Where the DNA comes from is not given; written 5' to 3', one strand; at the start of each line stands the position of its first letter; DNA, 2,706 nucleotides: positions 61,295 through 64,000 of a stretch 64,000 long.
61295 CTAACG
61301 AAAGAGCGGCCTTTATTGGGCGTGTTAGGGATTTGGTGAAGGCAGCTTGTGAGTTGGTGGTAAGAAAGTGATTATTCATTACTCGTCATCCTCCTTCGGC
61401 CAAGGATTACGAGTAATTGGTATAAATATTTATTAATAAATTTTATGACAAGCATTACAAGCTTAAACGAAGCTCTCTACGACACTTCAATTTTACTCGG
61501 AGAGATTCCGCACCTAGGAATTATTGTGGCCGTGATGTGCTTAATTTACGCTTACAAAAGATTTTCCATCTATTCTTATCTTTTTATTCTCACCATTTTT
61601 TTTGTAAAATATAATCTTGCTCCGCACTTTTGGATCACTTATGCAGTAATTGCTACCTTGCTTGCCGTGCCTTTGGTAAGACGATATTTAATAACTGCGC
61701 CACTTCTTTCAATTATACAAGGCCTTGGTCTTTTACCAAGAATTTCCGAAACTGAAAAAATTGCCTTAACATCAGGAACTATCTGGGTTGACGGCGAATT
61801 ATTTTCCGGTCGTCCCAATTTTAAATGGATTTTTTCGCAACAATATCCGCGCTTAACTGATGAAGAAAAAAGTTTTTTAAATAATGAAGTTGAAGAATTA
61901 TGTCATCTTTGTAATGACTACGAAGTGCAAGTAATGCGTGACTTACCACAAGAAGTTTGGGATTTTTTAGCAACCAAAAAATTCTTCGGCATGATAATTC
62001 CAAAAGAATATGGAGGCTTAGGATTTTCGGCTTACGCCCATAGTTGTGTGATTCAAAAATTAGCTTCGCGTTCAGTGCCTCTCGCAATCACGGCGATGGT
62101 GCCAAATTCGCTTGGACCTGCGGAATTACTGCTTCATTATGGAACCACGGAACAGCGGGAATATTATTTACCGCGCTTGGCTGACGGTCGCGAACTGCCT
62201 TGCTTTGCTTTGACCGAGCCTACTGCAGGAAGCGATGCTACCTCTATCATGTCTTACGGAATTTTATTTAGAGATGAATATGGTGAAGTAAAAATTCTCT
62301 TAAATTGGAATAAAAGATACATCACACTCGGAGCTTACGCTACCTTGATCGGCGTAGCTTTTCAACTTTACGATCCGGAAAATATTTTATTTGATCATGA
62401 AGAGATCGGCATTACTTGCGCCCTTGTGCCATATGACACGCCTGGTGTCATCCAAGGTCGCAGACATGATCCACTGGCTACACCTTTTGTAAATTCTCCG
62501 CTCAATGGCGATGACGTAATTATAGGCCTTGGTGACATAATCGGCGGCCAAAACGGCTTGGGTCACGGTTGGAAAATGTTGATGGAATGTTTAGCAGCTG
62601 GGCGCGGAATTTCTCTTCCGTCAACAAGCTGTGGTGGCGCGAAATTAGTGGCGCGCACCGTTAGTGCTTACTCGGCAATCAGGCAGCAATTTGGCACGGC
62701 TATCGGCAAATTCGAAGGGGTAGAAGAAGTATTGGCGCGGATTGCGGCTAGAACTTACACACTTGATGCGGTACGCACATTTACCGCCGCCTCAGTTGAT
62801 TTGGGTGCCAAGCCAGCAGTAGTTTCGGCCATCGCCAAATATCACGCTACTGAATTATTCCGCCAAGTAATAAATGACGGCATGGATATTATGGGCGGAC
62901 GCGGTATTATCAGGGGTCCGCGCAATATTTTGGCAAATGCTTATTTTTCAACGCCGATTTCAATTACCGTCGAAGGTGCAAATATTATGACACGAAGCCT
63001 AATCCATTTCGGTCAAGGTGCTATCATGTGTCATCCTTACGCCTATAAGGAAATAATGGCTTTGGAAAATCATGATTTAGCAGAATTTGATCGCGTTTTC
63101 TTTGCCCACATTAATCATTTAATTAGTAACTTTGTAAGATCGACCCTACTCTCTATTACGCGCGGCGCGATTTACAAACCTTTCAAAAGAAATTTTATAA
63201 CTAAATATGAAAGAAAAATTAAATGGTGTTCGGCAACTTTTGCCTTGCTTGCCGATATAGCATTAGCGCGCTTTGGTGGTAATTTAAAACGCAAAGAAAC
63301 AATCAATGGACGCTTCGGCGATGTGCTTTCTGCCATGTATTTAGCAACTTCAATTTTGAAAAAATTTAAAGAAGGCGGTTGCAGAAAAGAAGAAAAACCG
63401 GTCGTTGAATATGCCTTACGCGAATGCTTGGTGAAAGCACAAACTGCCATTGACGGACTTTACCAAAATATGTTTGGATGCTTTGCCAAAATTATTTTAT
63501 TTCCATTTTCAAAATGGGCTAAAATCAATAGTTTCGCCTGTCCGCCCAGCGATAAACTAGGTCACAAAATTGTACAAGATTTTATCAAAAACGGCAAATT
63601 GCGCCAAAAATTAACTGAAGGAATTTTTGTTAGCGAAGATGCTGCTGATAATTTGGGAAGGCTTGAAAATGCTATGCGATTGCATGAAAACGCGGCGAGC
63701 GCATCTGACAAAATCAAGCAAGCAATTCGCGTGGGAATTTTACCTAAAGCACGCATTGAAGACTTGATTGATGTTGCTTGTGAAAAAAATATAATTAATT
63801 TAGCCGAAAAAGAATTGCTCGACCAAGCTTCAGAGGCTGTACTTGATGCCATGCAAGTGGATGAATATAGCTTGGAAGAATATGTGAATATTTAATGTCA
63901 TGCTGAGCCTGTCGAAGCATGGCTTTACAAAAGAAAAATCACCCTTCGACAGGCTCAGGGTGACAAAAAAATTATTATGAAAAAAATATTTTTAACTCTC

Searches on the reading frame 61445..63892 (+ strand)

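Call 63: search_protein_families(library=pfam, proteins=[window:61445-63892:+], max_evalue=0.00001)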
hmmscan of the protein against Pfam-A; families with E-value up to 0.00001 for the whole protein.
window:61445-63892:+ (816 aa): 4 families
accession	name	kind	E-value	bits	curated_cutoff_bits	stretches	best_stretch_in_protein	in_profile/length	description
PF09317.16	ACDH_C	-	1.7e-81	274.4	25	1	527-808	1-284/284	Acyl-CoA dehydrogenase, C-terminal, bacterial type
PF02771.21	Acyl-CoA_dh_N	-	2.6e-18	66.9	22.9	1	159-248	26-112/113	Acyl-CoA dehydrogenase, N-terminal domain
PF00441.29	Acyl-CoA_dh_1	-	1.5e-17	64.6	22.4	1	373-520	1-145/150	Acyl-CoA dehydrogenase, C-terminal domain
PF02770.24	Acyl-CoA_dh_M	-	4.2e-12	46.5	33.3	1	253-349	1-87/97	Acyl-CoA dehydrogenase, middle domain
